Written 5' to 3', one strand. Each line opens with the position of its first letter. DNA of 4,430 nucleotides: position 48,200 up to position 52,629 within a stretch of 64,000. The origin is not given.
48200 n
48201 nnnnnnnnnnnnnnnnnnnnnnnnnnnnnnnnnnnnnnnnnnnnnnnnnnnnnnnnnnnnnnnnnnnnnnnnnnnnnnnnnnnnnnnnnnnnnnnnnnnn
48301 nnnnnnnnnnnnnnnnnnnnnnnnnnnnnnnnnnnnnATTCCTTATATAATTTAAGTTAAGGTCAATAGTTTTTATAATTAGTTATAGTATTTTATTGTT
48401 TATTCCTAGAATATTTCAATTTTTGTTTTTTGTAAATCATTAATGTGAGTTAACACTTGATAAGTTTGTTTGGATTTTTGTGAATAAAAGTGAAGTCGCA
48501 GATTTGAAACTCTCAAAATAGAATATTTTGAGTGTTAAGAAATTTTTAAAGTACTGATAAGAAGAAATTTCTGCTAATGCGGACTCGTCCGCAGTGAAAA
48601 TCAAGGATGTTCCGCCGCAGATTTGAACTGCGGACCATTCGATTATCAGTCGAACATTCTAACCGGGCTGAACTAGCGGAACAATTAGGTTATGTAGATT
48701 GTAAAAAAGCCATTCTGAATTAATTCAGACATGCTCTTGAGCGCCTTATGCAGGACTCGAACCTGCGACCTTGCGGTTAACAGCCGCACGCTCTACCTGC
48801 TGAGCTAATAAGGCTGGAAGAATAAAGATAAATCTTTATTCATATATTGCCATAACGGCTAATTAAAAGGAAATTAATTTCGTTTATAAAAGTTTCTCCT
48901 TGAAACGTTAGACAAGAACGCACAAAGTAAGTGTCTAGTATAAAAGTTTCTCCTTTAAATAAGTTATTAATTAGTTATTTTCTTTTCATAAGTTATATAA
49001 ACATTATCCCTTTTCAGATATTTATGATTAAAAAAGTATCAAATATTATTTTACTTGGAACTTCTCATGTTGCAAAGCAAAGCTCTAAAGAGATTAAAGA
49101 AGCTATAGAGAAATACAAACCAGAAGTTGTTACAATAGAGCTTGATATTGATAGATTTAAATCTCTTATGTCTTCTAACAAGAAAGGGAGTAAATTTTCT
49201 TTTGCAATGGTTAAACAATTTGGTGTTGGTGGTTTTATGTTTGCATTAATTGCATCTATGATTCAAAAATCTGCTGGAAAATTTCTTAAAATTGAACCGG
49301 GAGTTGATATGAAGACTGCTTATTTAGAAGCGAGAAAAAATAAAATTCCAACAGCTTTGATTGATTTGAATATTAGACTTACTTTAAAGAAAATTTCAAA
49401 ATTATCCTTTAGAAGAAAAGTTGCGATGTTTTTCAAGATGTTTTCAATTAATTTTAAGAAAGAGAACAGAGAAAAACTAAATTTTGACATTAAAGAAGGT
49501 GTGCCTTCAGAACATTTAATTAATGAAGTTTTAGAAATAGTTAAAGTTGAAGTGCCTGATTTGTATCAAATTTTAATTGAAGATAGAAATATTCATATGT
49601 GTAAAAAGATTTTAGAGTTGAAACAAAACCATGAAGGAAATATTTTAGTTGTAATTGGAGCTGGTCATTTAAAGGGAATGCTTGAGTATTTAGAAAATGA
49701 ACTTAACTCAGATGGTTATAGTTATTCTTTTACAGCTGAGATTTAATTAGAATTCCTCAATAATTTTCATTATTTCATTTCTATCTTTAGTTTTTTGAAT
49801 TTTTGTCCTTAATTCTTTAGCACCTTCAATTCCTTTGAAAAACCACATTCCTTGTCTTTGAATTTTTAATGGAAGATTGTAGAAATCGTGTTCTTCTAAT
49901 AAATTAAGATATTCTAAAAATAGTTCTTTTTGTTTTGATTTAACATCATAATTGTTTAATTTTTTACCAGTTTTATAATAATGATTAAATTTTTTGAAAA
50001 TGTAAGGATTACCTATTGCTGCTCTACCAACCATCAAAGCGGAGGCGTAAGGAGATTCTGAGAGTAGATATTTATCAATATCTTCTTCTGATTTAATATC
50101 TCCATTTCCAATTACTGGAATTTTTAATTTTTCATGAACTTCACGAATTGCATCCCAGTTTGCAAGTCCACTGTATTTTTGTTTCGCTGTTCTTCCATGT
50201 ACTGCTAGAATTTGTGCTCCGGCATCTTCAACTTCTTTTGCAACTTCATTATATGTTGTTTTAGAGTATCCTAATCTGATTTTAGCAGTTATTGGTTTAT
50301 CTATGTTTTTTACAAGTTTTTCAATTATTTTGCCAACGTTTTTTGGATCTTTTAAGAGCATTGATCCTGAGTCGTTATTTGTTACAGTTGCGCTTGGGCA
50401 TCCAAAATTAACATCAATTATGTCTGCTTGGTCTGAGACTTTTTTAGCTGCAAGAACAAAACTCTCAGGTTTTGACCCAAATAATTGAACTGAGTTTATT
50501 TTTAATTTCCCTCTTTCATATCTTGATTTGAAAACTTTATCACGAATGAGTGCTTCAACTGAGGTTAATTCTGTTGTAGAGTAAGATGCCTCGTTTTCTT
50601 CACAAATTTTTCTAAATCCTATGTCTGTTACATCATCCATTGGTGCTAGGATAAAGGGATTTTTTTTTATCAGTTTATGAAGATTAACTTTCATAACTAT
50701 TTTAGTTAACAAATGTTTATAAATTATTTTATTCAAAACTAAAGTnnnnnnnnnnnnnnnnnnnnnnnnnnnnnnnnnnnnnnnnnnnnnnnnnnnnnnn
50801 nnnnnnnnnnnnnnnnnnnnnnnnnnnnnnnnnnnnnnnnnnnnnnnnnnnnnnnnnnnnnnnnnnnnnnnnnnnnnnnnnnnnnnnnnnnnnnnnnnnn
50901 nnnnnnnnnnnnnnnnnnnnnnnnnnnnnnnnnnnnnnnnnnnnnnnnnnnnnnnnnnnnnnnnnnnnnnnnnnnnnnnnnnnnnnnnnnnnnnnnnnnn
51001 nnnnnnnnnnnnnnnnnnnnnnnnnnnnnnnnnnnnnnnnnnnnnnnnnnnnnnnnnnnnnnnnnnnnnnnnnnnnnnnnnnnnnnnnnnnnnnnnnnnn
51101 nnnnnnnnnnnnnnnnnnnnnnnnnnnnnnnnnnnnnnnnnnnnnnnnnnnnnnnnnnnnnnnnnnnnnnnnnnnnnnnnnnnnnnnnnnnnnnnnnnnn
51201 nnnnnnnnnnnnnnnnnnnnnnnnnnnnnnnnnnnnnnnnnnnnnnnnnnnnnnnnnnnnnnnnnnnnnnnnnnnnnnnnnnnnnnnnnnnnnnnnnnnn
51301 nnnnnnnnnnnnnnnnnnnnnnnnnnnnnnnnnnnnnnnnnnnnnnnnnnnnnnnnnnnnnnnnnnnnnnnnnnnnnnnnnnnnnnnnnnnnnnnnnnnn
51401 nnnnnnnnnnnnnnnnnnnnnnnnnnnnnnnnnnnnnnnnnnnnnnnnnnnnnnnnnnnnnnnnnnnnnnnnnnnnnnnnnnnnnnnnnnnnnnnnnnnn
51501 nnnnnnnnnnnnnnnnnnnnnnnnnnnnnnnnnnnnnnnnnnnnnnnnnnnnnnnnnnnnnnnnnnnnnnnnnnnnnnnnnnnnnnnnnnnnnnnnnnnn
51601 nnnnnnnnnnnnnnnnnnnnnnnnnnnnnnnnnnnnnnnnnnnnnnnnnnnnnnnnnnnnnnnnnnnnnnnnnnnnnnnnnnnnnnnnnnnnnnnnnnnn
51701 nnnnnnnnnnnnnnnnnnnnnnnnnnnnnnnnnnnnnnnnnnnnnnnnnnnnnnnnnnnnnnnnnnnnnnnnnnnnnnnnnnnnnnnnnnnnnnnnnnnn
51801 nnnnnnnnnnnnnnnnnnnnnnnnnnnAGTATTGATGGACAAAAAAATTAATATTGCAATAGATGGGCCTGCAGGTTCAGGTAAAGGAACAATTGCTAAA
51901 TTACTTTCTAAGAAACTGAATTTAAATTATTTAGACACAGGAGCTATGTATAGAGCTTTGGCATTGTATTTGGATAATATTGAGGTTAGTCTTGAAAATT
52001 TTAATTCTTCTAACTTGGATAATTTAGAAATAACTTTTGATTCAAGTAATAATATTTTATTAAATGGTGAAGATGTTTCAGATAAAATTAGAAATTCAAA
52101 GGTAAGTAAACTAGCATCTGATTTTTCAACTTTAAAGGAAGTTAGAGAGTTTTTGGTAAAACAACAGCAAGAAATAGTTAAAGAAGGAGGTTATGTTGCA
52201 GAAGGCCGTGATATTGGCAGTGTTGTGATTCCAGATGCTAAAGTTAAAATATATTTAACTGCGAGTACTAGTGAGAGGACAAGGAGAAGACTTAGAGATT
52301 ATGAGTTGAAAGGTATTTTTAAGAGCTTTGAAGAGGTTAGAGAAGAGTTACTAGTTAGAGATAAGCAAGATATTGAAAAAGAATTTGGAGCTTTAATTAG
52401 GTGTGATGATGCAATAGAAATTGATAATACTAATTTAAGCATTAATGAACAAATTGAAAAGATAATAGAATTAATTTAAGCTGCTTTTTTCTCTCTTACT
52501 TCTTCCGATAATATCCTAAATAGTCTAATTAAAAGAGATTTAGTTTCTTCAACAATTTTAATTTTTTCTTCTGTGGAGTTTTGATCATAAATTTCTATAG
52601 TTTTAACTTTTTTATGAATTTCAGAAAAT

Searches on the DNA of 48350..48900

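Call 13: search_rna_families(source=window, start=48350, end=48900, threshold=evalue, max_evalue=10, show_alignments=0)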
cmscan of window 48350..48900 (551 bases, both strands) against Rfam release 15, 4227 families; matches with E-value up to 10: 11.
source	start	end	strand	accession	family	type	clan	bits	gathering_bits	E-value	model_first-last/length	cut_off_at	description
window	48742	48814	-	RF00005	tRNA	Gene; tRNA;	CL00001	73.6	29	2.8e-16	1-71/71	no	tRNA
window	48608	48682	-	RF00005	tRNA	Gene; tRNA;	CL00001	63.3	29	1.8e-13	1-71/71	no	tRNA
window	48741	48814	+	RF04354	Plastid-ycf2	Cis-reg;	-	23.4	65.7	0.02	1-75/75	no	Plastid-ycf2 5UTR RNA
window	48501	48600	-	RF00514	His_leader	Cis-reg; leader;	-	22.5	49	0.2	1-126/126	no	Histidine operon leader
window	48462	48525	+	RF03956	mir-737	Gene; miRNA;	-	17.6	60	6.1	1-63/63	no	mir-737 microRNA precursor family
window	48468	48617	+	RF02577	tsr24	Gene; sRNA;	-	16.6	50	0.2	1-238/238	no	S. aureus tsr24 small RNA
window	48807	48896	-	RF01821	RsaH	Gene; sRNA;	-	16.5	50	5.4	1-123/123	no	RNA Staph. aureus H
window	48607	48682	+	RF04354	Plastid-ycf2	Cis-reg;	-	15.7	65.7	2.4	1-75/75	no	Plastid-ycf2 5UTR RNA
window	48655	48783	+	RF02132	HOXB13-AS1_1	Gene; lncRNA;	-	13.1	60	2.4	1-136/136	no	HOXB13 antisense RNA 1 conserved region 1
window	48563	48613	+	RF01497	ALIL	Cis-reg;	-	12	50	1.2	1-117/117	no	ALIL pseudoknot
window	48497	48582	+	RF01295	SCARNA7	Gene; snRNA; snoRNA; scaRNA;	-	8.7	65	5.9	1-330/330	no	Small Cajal body-specific RNA 7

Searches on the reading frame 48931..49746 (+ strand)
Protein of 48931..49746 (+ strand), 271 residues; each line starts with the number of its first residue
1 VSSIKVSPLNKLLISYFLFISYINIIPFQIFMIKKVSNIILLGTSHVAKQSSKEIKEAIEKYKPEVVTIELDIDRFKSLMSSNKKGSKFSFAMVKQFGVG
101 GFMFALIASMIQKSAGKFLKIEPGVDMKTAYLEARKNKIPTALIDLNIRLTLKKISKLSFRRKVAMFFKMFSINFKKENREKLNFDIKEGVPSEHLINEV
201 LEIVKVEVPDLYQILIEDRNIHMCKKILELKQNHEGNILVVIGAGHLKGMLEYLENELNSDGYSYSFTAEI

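Call 84: search_protein_families(library=pfam, proteins=[window:48931-49746:+], max_evalue=0.0001)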
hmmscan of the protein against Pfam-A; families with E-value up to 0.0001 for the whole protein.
window:48931-49746:+ (271 aa): 1 family
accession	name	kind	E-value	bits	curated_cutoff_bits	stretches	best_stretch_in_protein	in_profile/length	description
PF01963.22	TraB_PrgY_gumN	-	3.4e-20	73.4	26.8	1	37-255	10-255/263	TraB/PrgY/gumN family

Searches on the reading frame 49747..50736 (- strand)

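Call 84: search_protein_families(library=pfam, proteins=[window:49747-50736:-], max_evalue=0.0001)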
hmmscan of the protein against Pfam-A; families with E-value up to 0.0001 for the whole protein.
window:49747-50736:- (329 aa): 3 families
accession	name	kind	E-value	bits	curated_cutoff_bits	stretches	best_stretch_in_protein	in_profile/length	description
PF01207.24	Dus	-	2.7e-71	240.7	20.4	1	29-322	1-298/311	Dihydrouridine synthase (Dus)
PF01180.27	DHO_dh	-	1.8e-07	31.1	27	1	72-249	89-282/291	Dihydroorotate dehydrogenase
PF00977.27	His_biosynth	-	1.9e-05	24.7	23.6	1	163-266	32-131/228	Histidine biosynthesis protein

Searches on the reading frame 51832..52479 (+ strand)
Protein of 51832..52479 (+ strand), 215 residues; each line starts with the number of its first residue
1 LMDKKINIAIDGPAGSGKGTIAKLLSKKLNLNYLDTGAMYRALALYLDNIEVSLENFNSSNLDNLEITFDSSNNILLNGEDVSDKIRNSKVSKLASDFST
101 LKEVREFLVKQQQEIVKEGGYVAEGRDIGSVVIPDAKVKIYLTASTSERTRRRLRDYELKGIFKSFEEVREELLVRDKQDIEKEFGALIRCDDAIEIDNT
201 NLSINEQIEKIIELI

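Call 84: search_protein_families(library=pfam, proteins=[window:51832-52479:+], max_evalue=0.0001)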
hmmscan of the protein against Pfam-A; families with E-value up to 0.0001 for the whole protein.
window:51832-52479:+ (215 aa): 4 families
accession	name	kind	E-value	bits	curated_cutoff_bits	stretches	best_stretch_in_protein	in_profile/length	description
PF02224.24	Cytidylate_kin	-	1e-66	225.1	26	1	8-215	1-209/211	Cytidylate kinase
PF13189.12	Cytidylate_kin2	-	1.6e-10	41.9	28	1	7-179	1-149/176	Cytidylate kinase-like family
PF13238.12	AAA_18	-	7.9e-08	33.3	29.4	1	8-167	1-120/128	AAA domain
PF13207.12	AAA_17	-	2e-06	28.5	27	1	12-45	2-35/136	AAA domain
